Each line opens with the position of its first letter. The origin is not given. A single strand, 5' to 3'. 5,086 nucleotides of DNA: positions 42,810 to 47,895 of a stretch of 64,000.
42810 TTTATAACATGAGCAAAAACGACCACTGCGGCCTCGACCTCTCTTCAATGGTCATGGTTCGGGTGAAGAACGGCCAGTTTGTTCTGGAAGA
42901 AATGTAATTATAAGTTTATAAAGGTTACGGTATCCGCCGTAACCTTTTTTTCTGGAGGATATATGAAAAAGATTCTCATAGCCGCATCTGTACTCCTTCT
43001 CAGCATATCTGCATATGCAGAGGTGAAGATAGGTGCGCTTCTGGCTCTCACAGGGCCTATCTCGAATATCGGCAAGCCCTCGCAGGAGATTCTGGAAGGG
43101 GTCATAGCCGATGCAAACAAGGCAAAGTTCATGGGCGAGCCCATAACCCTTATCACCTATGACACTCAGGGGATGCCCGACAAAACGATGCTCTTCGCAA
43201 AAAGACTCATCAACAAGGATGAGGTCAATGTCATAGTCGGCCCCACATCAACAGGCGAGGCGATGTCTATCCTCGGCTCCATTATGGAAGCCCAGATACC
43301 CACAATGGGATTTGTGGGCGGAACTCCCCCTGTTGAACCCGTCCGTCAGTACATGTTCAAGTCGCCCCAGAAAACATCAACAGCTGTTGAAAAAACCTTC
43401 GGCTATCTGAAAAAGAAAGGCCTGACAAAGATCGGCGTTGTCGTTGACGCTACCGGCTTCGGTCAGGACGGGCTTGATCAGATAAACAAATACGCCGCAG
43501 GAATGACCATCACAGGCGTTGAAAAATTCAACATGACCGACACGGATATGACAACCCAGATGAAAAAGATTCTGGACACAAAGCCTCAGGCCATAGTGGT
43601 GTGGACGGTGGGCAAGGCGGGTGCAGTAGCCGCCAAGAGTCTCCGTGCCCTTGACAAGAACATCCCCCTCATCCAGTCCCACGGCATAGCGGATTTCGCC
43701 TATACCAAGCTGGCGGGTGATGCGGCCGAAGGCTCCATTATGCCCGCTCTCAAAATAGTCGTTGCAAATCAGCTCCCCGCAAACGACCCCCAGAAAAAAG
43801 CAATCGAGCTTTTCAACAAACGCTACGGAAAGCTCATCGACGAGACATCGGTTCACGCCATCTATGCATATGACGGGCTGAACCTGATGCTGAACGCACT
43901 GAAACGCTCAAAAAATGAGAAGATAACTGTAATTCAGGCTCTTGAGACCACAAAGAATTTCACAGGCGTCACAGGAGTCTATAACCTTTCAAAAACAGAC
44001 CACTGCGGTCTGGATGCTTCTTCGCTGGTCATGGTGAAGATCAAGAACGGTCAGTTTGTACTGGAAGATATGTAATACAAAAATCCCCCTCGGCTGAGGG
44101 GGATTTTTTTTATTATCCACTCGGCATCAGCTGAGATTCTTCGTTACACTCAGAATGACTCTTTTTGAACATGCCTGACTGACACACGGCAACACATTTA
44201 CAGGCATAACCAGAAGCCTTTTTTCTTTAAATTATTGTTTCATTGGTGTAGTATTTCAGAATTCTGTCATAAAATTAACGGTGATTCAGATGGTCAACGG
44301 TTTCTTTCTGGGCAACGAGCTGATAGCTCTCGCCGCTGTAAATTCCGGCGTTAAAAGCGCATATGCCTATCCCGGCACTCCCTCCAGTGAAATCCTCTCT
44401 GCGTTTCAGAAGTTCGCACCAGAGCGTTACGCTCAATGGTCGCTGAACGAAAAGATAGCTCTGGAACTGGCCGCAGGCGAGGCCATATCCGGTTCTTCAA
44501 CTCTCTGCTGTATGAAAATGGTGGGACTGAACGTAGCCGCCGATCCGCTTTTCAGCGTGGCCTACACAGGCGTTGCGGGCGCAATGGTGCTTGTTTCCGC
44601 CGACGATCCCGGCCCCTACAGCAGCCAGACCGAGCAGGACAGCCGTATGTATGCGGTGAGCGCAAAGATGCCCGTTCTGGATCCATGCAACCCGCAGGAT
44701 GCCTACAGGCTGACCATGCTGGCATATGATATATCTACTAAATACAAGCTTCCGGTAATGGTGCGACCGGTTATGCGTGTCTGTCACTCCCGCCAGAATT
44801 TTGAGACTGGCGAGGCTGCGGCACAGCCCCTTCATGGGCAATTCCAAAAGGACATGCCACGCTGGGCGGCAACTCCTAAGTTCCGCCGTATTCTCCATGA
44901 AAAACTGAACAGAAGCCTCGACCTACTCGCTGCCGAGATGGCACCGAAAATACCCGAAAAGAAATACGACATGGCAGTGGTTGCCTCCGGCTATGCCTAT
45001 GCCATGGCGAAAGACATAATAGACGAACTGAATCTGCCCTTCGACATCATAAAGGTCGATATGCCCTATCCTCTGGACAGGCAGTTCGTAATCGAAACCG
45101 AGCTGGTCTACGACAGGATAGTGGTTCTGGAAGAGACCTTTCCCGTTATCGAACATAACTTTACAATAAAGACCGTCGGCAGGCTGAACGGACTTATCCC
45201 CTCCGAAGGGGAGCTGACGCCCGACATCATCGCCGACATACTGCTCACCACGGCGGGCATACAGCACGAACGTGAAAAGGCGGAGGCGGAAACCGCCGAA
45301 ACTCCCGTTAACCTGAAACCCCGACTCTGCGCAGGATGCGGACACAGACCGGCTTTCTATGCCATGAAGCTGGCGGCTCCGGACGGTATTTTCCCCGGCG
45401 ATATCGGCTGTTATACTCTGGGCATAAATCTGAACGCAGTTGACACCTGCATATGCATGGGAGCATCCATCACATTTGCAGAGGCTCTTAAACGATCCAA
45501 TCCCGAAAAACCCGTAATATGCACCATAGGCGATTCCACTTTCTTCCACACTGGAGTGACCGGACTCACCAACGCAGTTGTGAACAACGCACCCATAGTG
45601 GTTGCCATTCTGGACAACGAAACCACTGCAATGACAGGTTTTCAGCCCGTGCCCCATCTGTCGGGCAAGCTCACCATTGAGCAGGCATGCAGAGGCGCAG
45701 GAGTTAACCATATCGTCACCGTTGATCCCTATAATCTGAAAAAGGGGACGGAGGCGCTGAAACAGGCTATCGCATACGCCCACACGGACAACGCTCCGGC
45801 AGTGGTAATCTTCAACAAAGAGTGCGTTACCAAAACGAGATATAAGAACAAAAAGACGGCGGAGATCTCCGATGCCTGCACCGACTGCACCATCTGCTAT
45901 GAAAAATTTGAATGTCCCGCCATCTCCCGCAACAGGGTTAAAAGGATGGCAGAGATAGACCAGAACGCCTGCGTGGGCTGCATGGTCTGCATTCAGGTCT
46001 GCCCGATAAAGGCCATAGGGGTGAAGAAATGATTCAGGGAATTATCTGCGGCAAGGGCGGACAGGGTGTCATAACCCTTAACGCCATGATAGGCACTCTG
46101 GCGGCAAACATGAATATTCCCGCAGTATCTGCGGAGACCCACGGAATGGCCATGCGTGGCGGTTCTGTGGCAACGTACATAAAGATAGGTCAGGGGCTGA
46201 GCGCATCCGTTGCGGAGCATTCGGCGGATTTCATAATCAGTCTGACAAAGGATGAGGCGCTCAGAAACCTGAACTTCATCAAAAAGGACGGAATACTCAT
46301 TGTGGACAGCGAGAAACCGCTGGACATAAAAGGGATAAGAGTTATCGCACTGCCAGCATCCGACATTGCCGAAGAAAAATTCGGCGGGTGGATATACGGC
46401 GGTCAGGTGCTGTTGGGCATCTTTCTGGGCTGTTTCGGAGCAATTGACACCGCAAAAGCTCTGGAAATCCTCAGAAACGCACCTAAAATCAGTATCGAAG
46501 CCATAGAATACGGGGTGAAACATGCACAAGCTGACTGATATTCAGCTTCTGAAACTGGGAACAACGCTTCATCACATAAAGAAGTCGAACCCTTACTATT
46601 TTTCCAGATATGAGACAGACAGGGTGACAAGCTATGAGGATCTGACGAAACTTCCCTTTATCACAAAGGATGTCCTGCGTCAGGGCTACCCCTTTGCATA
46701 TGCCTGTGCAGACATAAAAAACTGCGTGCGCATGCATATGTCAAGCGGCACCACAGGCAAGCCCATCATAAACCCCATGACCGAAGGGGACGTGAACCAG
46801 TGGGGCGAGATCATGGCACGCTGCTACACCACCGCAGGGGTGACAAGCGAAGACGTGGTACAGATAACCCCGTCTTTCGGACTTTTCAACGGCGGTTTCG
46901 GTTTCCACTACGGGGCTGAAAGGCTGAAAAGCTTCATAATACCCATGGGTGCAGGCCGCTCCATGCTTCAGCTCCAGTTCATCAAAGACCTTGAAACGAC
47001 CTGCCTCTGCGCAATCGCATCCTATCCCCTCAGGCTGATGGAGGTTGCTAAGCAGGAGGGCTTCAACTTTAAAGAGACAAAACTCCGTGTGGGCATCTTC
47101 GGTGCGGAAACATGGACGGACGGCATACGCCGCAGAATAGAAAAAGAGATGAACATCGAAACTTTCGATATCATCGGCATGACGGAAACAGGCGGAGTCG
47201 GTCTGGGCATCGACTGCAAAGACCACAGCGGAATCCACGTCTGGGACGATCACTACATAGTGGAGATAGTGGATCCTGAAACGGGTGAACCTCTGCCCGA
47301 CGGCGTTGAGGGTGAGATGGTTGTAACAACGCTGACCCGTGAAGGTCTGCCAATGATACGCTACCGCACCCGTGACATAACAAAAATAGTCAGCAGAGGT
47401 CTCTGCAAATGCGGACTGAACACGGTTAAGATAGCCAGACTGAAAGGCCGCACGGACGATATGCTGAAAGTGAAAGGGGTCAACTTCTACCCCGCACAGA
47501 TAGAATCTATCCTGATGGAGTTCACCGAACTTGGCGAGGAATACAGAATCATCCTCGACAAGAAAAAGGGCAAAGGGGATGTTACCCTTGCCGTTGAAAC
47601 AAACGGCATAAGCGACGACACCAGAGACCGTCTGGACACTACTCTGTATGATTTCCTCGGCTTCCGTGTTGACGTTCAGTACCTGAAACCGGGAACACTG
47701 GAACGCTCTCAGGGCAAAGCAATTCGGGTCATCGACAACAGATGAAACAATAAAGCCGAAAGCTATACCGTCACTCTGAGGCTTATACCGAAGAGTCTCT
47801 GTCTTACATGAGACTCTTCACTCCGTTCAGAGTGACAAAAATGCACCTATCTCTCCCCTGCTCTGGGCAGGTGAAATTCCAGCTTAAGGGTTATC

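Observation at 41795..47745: Aromatic amino-acid module: two orphan LivJ-like binding proteins followed by iorAB-paaK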

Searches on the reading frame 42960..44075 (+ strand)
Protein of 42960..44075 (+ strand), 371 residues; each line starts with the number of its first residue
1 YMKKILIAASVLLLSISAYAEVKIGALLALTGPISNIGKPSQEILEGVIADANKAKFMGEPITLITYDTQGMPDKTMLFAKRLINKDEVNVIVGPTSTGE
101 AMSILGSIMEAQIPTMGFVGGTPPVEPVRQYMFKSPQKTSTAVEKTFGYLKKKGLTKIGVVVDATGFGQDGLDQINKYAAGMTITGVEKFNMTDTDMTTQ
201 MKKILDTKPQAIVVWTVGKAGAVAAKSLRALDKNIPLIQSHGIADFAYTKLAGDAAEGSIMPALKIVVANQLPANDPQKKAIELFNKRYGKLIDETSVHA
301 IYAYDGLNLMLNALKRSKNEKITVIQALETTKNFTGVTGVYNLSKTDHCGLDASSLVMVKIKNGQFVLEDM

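Call 5: search_protein_families(library=pfam, proteins=[window:42960-44075:+])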
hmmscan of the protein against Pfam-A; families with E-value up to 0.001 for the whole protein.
window:42960-44075:+ (371 aa): 3 families
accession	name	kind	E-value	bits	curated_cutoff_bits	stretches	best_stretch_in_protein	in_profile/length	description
PF13458.12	Peripla_BP_6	-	4e-50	171.9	31.7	1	21-363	1-341/343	Periplasmic binding protein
PF13433.12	Peripla_BP_5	-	1.1e-11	44.9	27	1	22-95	1-75/363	Periplasmic binding protein domain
PF01094.35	ANF_receptor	-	3.2e-09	36.7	25.4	1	59-342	21-333/353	Receptor family ligand binding region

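Call 6: search_protein_families(library=ncbifam, proteins=[window:42960-44075:+])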
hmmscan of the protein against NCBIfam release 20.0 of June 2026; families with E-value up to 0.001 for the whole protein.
window:42960-44075:+ (371 aa): 2 families
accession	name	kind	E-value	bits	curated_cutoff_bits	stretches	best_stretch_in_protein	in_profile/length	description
TIGR03669.1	urea_ABC_arch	equivalog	2.2e-06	26.9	494.8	1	23-244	2-224/375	urea ABC transporter substrate-binding protein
TIGR03407.1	urea_ABC_UrtA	exception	0.00027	20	492.75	1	22-366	1-345/361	urea ABC transporter substrate-binding protein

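Call 42: search_solved_structures(query=window:42963-44075:+, max_evalue=1e-25, show_alignments=5)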
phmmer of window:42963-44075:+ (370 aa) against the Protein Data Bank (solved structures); distinct sequences matched with E-value up to 1e-25: 7.
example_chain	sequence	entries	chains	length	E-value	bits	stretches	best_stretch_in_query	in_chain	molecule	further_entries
7ylt_B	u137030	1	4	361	3.7e-36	128.1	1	19-367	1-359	Putative ABC transporter, substrate-binding protein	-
3uk0_A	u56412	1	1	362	1.8e-33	119.2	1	19-367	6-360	Extracellular ligand-binding receptor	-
3sg0_A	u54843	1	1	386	1.1e-31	113.4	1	2-367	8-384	Extracellular ligand-binding receptor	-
3ukj_A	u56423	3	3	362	3e-31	112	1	19-367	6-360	Extracellular ligand-binding receptor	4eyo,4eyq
4dqd_A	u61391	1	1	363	8.2e-30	107.2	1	19-367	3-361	Extracellular ligand-binding receptor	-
3tx6_A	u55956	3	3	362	9.1e-30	107.1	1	19-367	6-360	Putative branched-chain amino acid transport system substrate-binding protein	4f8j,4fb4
4jb0_A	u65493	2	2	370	1.2e-29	106.7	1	20-367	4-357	branched-chain amino acid transport system substrate-binding protein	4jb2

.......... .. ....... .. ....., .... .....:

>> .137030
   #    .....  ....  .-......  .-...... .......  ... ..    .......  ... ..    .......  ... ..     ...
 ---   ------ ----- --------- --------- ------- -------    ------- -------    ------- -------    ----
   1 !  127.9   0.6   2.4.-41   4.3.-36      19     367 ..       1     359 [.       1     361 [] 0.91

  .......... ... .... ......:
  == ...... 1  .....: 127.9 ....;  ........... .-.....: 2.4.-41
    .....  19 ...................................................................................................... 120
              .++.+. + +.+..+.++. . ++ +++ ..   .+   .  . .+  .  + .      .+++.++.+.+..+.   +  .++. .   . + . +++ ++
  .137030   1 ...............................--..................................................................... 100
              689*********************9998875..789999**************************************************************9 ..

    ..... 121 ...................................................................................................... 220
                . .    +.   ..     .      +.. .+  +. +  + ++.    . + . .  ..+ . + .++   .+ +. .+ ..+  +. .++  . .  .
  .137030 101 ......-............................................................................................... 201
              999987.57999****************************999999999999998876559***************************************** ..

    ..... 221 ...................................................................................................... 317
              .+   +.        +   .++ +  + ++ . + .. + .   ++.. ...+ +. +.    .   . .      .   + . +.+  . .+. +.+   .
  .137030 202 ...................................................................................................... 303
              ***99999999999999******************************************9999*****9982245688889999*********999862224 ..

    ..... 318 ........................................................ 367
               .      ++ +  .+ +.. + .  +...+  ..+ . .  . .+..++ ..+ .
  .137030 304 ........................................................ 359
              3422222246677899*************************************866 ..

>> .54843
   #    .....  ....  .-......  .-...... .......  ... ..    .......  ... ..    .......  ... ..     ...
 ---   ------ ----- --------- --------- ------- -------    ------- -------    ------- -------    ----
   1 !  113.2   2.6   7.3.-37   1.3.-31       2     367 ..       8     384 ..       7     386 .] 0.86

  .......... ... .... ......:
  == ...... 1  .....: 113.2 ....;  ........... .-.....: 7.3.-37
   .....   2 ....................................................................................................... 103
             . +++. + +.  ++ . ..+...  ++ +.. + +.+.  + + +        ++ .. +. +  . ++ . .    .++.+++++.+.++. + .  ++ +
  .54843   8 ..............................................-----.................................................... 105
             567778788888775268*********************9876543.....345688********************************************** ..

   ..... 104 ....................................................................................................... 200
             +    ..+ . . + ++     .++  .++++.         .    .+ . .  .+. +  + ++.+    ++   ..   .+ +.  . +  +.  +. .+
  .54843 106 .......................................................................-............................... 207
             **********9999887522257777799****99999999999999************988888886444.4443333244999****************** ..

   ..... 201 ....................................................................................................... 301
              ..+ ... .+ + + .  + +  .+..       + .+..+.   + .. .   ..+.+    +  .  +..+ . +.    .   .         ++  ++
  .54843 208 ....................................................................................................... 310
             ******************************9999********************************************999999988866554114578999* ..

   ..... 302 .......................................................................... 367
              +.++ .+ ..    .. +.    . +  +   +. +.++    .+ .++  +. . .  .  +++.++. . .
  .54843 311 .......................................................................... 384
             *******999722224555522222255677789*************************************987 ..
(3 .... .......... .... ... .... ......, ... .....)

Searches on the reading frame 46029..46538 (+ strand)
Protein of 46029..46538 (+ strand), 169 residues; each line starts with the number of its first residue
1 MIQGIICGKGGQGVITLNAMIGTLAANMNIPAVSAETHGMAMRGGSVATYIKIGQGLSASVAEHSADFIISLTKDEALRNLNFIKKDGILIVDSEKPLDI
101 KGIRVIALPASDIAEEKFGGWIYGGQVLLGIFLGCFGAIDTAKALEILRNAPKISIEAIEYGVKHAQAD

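Call 5: search_protein_families(library=pfam, proteins=[window:46029-46538:+])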
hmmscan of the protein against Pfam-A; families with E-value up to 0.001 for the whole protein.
window:46029-46538:+ (169 aa): 1 family
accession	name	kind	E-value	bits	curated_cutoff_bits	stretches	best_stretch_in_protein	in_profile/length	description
PF01558.24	POR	-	5.8e-26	92.1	27.4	1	10-162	1-164/173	Pyruvate ferredoxin/flavodoxin oxidoreductase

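Call 6: search_protein_families(library=ncbifam, proteins=[window:46029-46538:+])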
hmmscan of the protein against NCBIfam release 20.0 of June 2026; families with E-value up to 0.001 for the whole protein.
window:46029-46538:+ (169 aa): 22 families
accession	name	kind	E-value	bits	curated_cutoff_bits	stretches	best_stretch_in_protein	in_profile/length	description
NF005323.0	PRK06853.1-3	equivalog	3.6e-25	89.1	238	1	5-96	10-101/197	indolepyruvate oxidoreductase subunit beta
TIGR03334.1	IOR_beta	equivalog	5e-24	85.3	205.8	1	5-95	4-94/189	indolepyruvate ferredoxin oxidoreductase subunit beta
NF005328.0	PRK06853.2-2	equivalog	6.1e-24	84.8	240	1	5-94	7-96/192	indolepyruvate oxidoreductase subunit beta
NF005325.0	PRK06853.1-5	equivalog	6.6e-20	71.7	230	1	5-96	7-99/192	indolepyruvate oxidoreductase subunit beta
NF005324.0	PRK06853.1-4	equivalog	8.2e-19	68.2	222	1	5-101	6-104/196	indolepyruvate oxidoreductase subunit beta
NF004918.0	PRK06274.1-4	equivalog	2e-18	66.9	278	1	4-96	5-98/202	indolepyruvate oxidoreductase subunit beta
NF004917.0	PRK06274.1-3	equivalog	1e-16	61.5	284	1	5-94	6-96/203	indolepyruvate oxidoreductase subunit beta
NF005326.0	PRK06853.1-6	equivalog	6.7e-16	58.7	348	1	5-98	7-100/202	indolepyruvate oxidoreductase subunit beta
NF005327.0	PRK06853.2-1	equivalog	6.9e-16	58.6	242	1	5-92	7-95/194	indolepyruvate oxidoreductase subunit beta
NF004916.0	PRK06274.1-2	equivalog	3.7e-15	56.5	227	1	3-116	4-118/178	indolepyruvate oxidoreductase subunit beta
NF005322.0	PRK06853.1-2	equivalog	5e-14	52.5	237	1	5-94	9-99/197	indolepyruvate oxidoreductase subunit beta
NF004915.0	PRK06274.1-1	equivalog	2.9e-13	49.7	274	1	5-94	6-96/194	indolepyruvate oxidoreductase subunit beta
TIGR03710.1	OAFO_sf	subfamily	4.9e-12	45.2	482.75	1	5-159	5-159/561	2-oxoacid:acceptor oxidoreductase subunit alpha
NF006323.0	PRK08537.1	equivalog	1e-09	38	235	1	6-150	7-157/181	2-oxoacid:ferredoxin oxidoreductase subunit gamma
TIGR02175.1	PorC_KorC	subfamily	8.4e-09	35.4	81.1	1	6-145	6-149/177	2-oxoacid:acceptor oxidoreductase, gamma subunit, pyruvate/2-ketoisovalerate family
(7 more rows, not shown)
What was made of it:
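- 46029..46538 (+): iorB-like gene (POR gamma-type domain, short at 169 aa). IOR_beta models score 85-89 bits, well below their cut-offs (calls 5, 6).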

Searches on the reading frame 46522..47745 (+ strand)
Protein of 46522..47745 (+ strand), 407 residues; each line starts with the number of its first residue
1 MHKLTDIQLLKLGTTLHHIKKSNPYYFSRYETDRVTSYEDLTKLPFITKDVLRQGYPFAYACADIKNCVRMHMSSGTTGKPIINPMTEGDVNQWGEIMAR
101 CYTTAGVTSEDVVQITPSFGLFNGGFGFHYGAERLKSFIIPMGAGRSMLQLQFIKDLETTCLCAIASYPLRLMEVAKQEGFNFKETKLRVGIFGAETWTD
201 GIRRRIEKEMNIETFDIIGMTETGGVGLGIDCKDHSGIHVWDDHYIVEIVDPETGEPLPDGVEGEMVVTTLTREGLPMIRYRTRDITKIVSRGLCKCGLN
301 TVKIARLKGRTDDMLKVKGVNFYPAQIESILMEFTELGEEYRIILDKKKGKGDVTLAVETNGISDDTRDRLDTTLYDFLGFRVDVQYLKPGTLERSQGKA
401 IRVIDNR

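Call 5: search_protein_families(library=pfam, proteins=[window:46522-47745:+])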
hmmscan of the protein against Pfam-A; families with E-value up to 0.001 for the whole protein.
window:46522-47745:+ (407 aa): 2 families
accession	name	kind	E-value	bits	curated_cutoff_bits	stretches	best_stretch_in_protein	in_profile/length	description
PF14535.12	AMP-binding_C_2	-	1.1e-21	77.3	25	1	319-407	1-96/96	AMP-binding enzyme C-terminal domain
PF00501.34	AMP-binding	-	2.5e-14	53.3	29.9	1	67-269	163-375/384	AMP-binding enzyme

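Call 6: search_protein_families(library=ncbifam, proteins=[window:46522-47745:+])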
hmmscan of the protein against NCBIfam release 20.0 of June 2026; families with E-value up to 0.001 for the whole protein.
window:46522-47745:+ (407 aa): 22 families
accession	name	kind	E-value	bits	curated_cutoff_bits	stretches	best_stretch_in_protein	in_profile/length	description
NF041878.1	paak_haloarch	equivalog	2.7e-108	362.3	700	1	3-407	12-427/427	phenylacetate--CoA ligase PaaK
TIGR02155.1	PA_CoA_ligase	equivalog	3.7e-108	361.8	646.3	1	3-407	7-422/422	phenylacetate--CoA ligase PaaK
NF053551.1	FlxY_rubin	equivalog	4.2e-58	197.1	520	1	3-397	8-409/424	flexirubin biosynthesis putative acyl-CoA ligase FlxY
NF045666.1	DVU1553_fam_AMP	equivalog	6e-50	170.2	300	1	3-310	22-330/331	DVU_1553 family AMP-dependent CoA ligase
TIGR03335.1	F390_ftsA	equivalog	4.1e-40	137.8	458.7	1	13-370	23-390/445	coenzyme F390 synthetase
NF041217.1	BagE_FevW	exception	1e-31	110.4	800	1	4-393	13-392/424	bagremycin/ferroverdin synthetase BagE/FevW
NF004837.0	PRK06187.1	subfamily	4.3e-11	41.8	476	1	64-337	168-448/531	long-chain-fatty-acid--CoA ligase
NF009233.0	PRK12583.1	subfamily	2.3e-10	39.5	832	1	30-337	168-476/558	fatty acid CoA ligase family protein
NF004114.0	PRK05605.1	equivalog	3.9e-09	35.4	766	1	71-364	226-522/575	long-chain-fatty-acid--CoA ligase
TIGR02304.1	aden_form_hyp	equivalog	4.9e-08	32.4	251.9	1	267-344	283-364/430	F390 synthetase-related protein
NF005897.1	PRK07867.1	exception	8.2e-08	31.4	850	1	59-339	137-411/496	long-chain-fatty-acid--CoA ligase FadD17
NF004822.0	PRK06178.1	equivalog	1.3e-07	30.6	782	1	247-357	402-513/571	acyl-CoA synthetase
NF005801.1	PRK07656.1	equivalog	7e-07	28.2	657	0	306-341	398-433/500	FadD3 family acyl-CoA ligase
TIGR02262.1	benz_CoA_lig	subfamily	1.6e-06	27.2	375.25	1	182-337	274-432/508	benzoate-CoA ligase family protein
NF009071.0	PRK12406.1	subfamily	6e-06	25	701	1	65-337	152-428/510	acyl-CoA synthetase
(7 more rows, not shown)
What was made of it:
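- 46522..47745 (+): PaaK-like aryl-acid-CoA ligase (AMP-forming). TIGR02155 362 bits against a cut-off of 646 (calls 5, 6).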

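Call 50: search_solved_structures(query=window:46522-47745:+, max_evalue=1e-10)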
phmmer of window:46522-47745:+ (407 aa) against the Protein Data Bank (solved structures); distinct sequences matched with E-value up to 1e-10: 9.
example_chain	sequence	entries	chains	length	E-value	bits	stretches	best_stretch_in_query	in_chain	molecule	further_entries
4r1l_A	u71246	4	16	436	1.2e-108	366.8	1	2-406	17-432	Phenylacetate-coenzyme A ligase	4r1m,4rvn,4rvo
2y27_A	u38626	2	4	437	1.2e-85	291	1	3-407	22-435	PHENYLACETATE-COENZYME A LIGASE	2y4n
2y4o_A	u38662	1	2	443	1.5e-83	284.1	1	4-407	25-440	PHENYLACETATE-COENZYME A LIGASE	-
6hdw_A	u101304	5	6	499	1.9e-38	135.6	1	30-407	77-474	2-hydroxyisobutyryl-CoA synthetase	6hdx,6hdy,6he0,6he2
9s3l_A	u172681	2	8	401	1.5e-29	106.3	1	9-345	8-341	Phenylacetate-CoA ligase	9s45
6wuq_A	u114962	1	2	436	1.1e-25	93.6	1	6-330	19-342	AjiA1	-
6siw_A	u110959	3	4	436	1.3e-24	90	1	6-329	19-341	PaaK-like ligase (AMP-dependent synthetase and ligase) | AMP-dependent synthetase and ligase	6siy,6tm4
6siw_B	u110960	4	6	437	1.3e-24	90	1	6-329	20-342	PaaK-like ligase (AMP-dependent synthetase and ligase) | AMP-dependent synthetase and ligase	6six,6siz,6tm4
3lax_A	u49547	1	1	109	1.4e-12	50.5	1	311-406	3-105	Phenylacetate-coenzyme A ligase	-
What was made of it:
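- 46522..47745 (+): The nearest structure is 4R1L, annotated phenylacetate-CoA ligase, at 367 bits (call 50).
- On Phenylacetate-CoA ligase PaaK: The best PDB hits are 4R1L and 2Y27 (call 50).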
